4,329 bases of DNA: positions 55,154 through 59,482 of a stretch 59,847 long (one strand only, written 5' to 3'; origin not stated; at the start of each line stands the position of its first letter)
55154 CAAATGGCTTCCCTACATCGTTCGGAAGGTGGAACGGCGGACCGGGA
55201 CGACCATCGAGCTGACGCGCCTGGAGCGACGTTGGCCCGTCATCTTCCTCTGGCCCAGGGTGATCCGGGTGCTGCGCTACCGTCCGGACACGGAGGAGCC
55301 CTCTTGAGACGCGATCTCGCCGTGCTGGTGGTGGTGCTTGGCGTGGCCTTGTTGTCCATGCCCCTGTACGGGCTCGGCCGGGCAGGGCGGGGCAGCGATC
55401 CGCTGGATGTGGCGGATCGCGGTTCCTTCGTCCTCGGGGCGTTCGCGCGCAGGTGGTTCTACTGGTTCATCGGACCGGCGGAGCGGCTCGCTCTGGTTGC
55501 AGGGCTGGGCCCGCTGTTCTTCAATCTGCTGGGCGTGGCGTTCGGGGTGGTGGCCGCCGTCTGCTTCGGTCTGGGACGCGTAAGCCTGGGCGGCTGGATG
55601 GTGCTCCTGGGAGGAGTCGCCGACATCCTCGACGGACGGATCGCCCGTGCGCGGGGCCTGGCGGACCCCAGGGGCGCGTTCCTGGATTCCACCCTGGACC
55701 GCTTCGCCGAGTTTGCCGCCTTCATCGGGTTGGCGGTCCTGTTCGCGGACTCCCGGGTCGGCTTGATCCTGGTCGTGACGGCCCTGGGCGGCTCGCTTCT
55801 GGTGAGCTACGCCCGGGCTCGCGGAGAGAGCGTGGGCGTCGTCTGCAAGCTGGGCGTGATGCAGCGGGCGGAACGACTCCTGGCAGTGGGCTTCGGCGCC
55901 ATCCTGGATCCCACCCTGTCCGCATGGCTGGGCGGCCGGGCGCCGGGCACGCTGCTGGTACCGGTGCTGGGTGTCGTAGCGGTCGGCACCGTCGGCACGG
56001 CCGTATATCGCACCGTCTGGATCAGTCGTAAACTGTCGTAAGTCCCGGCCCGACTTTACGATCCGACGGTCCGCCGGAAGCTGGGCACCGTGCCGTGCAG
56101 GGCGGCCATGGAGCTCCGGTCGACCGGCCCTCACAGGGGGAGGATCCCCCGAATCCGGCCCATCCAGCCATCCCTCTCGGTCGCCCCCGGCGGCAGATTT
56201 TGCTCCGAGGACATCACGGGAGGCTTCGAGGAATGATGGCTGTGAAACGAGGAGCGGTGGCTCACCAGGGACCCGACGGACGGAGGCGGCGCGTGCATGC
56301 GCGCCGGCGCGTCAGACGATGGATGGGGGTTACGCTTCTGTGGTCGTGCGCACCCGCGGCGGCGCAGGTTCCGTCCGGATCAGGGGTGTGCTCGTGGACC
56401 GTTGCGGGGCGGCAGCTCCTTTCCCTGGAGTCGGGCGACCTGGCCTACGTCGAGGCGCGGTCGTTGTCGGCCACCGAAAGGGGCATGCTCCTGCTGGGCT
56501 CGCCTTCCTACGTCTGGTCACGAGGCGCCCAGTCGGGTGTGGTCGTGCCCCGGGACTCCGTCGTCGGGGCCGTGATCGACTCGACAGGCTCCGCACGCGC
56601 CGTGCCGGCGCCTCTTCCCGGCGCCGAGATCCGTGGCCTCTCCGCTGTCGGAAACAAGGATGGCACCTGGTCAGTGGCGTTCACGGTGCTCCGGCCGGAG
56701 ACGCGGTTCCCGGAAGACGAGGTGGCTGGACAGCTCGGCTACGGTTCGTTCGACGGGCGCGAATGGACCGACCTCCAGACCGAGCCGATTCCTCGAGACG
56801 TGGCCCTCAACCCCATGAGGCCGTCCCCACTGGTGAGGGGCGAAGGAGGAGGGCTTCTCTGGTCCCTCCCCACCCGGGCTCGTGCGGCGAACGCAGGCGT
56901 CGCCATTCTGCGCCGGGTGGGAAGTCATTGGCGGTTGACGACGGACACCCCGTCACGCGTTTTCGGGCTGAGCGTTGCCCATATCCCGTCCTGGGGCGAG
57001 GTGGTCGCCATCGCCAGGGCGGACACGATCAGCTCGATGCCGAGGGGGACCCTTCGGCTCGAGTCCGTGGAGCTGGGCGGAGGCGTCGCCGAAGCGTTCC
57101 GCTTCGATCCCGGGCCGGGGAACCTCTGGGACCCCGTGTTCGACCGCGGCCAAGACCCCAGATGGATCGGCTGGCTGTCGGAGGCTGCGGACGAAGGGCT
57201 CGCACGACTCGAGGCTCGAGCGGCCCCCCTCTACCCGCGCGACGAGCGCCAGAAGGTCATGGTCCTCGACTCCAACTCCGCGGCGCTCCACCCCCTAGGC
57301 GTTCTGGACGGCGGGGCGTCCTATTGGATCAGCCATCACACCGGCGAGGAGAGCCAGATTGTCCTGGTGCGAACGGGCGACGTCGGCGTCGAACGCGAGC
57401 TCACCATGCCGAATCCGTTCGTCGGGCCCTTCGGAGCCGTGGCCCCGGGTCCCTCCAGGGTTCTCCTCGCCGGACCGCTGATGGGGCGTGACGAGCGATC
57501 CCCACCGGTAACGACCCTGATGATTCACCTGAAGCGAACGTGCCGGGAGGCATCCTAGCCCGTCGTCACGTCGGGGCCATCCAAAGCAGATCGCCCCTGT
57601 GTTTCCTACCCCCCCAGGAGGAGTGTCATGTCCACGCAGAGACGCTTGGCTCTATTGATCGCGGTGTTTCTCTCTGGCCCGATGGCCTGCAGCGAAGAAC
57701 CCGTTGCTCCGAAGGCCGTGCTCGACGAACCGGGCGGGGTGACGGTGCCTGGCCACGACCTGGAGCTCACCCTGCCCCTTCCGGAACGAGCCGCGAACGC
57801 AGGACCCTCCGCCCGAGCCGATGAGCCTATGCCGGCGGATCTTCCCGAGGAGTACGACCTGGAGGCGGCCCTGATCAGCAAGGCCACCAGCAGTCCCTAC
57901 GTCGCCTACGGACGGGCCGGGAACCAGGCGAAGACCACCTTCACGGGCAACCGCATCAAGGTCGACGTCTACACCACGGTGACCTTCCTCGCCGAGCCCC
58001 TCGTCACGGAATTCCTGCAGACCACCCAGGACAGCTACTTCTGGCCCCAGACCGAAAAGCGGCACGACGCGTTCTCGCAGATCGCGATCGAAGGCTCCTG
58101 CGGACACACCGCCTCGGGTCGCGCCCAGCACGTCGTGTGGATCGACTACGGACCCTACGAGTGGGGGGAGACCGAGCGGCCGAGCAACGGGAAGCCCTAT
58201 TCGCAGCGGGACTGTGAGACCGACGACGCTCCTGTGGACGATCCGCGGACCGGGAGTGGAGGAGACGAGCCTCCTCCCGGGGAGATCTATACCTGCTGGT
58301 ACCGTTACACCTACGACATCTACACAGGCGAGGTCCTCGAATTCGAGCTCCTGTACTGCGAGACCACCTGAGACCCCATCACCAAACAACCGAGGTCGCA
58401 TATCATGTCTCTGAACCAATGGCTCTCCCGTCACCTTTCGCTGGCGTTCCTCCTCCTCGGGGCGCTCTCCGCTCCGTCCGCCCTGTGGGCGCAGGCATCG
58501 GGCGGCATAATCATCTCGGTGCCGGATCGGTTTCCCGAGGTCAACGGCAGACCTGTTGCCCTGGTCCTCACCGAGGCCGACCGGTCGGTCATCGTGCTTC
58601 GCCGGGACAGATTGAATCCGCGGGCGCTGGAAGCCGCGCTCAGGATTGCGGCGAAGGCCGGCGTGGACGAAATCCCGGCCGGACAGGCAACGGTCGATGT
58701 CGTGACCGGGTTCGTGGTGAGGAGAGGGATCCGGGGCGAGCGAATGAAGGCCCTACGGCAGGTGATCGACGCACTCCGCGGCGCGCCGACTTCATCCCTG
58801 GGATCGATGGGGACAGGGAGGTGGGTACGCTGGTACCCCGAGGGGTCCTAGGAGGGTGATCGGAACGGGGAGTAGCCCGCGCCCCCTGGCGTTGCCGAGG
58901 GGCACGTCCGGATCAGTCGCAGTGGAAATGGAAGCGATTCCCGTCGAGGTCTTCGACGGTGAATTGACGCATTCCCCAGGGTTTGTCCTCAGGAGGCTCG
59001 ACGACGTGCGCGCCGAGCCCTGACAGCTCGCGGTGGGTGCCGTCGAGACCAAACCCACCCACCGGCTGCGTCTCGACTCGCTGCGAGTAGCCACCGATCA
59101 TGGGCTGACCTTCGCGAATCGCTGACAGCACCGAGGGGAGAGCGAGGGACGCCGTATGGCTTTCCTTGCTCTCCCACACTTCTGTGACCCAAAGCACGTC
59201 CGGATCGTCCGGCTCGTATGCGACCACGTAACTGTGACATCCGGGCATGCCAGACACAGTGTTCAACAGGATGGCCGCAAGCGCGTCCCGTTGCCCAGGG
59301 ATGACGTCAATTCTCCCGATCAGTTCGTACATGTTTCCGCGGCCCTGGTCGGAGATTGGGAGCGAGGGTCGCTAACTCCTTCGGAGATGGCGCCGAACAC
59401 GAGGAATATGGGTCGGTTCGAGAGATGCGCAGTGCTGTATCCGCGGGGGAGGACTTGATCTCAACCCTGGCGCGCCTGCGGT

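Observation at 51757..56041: Phospholipid gene cluster built around a Tam41/Mmp37-like nucleotidyltransferase rather than CdsA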

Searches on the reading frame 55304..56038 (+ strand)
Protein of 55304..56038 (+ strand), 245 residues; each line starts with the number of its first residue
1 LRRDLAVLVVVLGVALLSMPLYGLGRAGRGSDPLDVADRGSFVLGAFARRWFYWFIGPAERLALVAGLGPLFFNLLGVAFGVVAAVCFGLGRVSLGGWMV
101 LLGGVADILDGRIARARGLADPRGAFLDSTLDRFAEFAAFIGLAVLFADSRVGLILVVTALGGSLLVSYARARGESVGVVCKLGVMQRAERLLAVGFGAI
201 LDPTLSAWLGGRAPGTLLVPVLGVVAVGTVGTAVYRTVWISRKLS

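Call 6: search_protein_families(library=pfam, max_evalue=1, proteins=[window:55304-56038:+])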
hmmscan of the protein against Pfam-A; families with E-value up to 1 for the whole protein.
window:55304-56038:+ (245 aa): 1 family
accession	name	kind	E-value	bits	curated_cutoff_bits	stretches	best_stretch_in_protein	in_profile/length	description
PF01066.26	CDP-OH_P_transf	-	8.6e-10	39.6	22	1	75-194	12-126/152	CDP-alcohol phosphatidyltransferase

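Call 7: search_protein_families(library=ncbifam, max_evalue=1, proteins=[window:55304-56038:+])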
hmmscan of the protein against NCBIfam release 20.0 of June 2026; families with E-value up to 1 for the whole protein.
window:55304-56038:+ (245 aa): 9 families
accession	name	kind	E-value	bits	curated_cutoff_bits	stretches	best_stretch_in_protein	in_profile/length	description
NF040950.1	archin_ph_syn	equivalog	5.4e-34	117.7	180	1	66-243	22-190/191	archaetidylinositol phosphate synthase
NF045883.1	PIPSynth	equivalog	7.5e-26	91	170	1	48-242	3-194/197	phosphatidylinositol phosphate synthase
NF052561.1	PIPSynBT1523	equivalog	5.9e-25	88.3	350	1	56-210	13-179/232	hypothetical protein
NF041135.1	IPPtranDIPPsyn_Thcocales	equivalog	2.6e-12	46.5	580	1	64-172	246-354/419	bifunctional L-myo-inositol-1-phosphate cytidylyltransferase/CDP-L-myo-inositol myo-inositolphosphotransferase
TIGR00473.1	pssA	equivalog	0.001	19.2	107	1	79-133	6-60/153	CDP-diacylglycerol--serine O-phosphatidyltransferase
NF038086.1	anchor_synt_A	exception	0.0014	18.4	200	1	78-139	18-76/222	protein sorting system archaetidylserine synthase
NF053678.1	ClpnSynClsA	equivalog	0.0017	18.6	240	1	99-145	36-82/180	cardiolipin synthase ClsA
TIGR00560.1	pgsA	equivalog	0.0034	17.9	109.1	1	95-172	35-109/183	CDP-diacylglycerol--glycerol-3-phosphate 3-phosphatidyltransferase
TIGR04217.1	archae_ser_T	exception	0.12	12.1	200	1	74-134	14-73/221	archaetidylserine synthase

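Call 33: search_solved_structures(query=window:55304-56038:+, max_evalue=0.01, show_alignments=2)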
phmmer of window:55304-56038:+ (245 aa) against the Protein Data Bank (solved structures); distinct sequences matched with E-value up to 0.01: 7.
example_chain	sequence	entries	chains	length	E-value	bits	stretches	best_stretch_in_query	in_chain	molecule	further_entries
5d92_D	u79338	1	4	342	1.9e-13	53.7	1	40-239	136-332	AF2299 protein,Phosphatidylinositol synthase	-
5d91_A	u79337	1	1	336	2.1e-13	53.6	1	48-239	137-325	AF2299 protein,Phosphatidylinositol synthase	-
6h53_A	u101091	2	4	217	3e-13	53.1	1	49-239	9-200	CDP-diacylglycerol--inositol 3-phosphatidyltransferase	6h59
6h5a_A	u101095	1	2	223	3.3e-13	53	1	49-239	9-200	CDP-diacylglycerol--inositol 3-phosphatidyltransferase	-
6wm5_A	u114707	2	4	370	2.1e-12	50.3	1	45-241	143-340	AfCTD-Phosphatidylinositol-phosphate synthase (PIPS) fusion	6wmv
4mnd_A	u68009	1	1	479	2.3e-06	30.5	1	62-173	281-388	CTP L-myo-inositol-1-phosphate cytidylyltransferase/CDP-L-myo-inositol myo-inositolphospho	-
4o6m_A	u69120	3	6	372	5e-05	26.2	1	93-170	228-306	AF2299, a CDP-alcohol phosphotransferase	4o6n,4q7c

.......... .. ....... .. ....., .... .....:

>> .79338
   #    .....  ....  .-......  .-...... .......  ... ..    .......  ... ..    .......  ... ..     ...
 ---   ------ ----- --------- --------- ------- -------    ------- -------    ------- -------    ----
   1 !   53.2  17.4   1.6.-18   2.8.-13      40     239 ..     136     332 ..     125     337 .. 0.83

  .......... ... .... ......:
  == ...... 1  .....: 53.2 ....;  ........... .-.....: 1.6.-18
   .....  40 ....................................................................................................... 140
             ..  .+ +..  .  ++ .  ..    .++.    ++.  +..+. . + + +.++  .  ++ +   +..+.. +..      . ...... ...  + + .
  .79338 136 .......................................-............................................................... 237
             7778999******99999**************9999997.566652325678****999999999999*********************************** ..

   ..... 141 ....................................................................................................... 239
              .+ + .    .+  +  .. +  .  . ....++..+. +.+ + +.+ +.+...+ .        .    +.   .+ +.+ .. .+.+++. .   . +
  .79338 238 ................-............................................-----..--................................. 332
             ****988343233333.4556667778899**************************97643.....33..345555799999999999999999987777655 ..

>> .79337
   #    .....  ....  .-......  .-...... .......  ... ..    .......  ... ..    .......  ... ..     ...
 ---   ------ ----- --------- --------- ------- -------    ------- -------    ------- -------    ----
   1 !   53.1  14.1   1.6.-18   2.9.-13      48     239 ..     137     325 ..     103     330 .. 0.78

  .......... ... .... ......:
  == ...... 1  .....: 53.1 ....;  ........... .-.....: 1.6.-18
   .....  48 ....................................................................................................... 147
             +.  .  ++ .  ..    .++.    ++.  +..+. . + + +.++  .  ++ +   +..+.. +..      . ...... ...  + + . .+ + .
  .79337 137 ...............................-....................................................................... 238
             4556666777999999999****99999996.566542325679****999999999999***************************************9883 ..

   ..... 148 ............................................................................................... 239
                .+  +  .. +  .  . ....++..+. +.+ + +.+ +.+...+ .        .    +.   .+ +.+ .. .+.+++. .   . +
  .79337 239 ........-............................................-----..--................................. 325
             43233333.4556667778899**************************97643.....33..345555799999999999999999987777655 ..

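Call 62: search_solved_structures(query=window:55304-56038:+, max_evalue=1e-12, show_alignments=4)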
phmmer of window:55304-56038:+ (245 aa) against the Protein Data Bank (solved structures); distinct sequences matched with E-value up to 1e-12: 4.
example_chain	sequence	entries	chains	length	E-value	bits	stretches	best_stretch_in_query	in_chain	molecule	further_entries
5d92_D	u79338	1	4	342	1.9e-13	53.7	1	40-239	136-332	AF2299 protein,Phosphatidylinositol synthase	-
5d91_A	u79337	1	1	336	2.1e-13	53.6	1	48-239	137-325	AF2299 protein,Phosphatidylinositol synthase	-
6h53_A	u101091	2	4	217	3e-13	53.1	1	49-239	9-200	CDP-diacylglycerol--inositol 3-phosphatidyltransferase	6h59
6h5a_A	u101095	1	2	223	3.3e-13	53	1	49-239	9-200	CDP-diacylglycerol--inositol 3-phosphatidyltransferase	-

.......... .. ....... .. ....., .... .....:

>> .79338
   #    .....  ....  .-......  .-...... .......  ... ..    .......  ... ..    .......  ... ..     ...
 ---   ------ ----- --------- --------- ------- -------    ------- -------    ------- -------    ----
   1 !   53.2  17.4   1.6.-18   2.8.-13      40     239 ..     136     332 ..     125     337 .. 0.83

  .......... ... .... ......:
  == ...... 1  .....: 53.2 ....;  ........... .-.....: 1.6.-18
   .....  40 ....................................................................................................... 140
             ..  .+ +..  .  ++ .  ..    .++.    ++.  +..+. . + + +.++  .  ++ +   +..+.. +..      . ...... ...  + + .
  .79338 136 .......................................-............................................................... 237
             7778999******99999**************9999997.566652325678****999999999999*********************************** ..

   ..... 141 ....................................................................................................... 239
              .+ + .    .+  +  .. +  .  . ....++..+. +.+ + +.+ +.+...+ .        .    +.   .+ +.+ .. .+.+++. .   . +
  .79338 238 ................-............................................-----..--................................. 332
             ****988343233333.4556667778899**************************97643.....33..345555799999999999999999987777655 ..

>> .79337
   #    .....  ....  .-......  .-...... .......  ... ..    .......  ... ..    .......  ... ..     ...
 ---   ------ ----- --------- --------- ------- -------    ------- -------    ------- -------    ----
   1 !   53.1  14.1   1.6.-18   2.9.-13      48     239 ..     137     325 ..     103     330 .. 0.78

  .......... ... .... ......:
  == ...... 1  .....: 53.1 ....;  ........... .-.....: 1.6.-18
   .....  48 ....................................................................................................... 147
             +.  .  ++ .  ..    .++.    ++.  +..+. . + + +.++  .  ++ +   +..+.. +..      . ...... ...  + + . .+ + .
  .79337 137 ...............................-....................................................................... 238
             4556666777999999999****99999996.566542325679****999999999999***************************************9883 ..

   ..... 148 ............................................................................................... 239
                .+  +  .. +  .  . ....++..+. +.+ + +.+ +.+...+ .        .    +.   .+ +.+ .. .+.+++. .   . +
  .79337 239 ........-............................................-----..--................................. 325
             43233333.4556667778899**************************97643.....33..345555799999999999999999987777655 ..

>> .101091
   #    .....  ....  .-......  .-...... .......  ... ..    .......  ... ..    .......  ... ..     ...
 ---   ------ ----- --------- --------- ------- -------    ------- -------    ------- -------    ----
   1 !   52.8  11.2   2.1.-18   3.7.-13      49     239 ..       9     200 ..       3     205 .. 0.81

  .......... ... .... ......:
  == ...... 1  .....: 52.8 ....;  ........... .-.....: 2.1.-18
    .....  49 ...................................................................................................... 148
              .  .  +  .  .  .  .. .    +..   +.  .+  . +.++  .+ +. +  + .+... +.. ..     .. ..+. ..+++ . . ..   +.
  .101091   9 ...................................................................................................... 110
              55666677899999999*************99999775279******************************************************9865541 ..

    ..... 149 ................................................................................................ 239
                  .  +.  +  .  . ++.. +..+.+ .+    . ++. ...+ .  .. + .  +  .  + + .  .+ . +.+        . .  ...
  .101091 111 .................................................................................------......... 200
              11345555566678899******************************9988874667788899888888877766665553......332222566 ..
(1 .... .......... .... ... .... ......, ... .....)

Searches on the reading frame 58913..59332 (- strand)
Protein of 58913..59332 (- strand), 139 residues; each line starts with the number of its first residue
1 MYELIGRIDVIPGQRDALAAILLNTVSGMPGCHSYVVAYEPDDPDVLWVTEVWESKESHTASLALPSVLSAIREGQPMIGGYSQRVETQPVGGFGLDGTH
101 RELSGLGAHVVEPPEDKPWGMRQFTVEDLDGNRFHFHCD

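Call 58: search_protein_families(library=pfam, max_evalue=0.001, proteins=[window:58913-59332:-])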
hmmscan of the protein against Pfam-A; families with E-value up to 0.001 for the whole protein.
window:58913-59332:- (139 aa): 2 families
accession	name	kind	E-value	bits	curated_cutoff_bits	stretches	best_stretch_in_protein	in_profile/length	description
PF03992.22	ABM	-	3.4e-13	50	23.1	1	1-72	1-76/78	Antibiotic biosynthesis monooxygenase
PF00903.31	Glyoxalase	-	0.00013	22.8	20.6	1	97-136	82-121/121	Glyoxalase/Bleomycin resistance protein/Dioxygenase superfamily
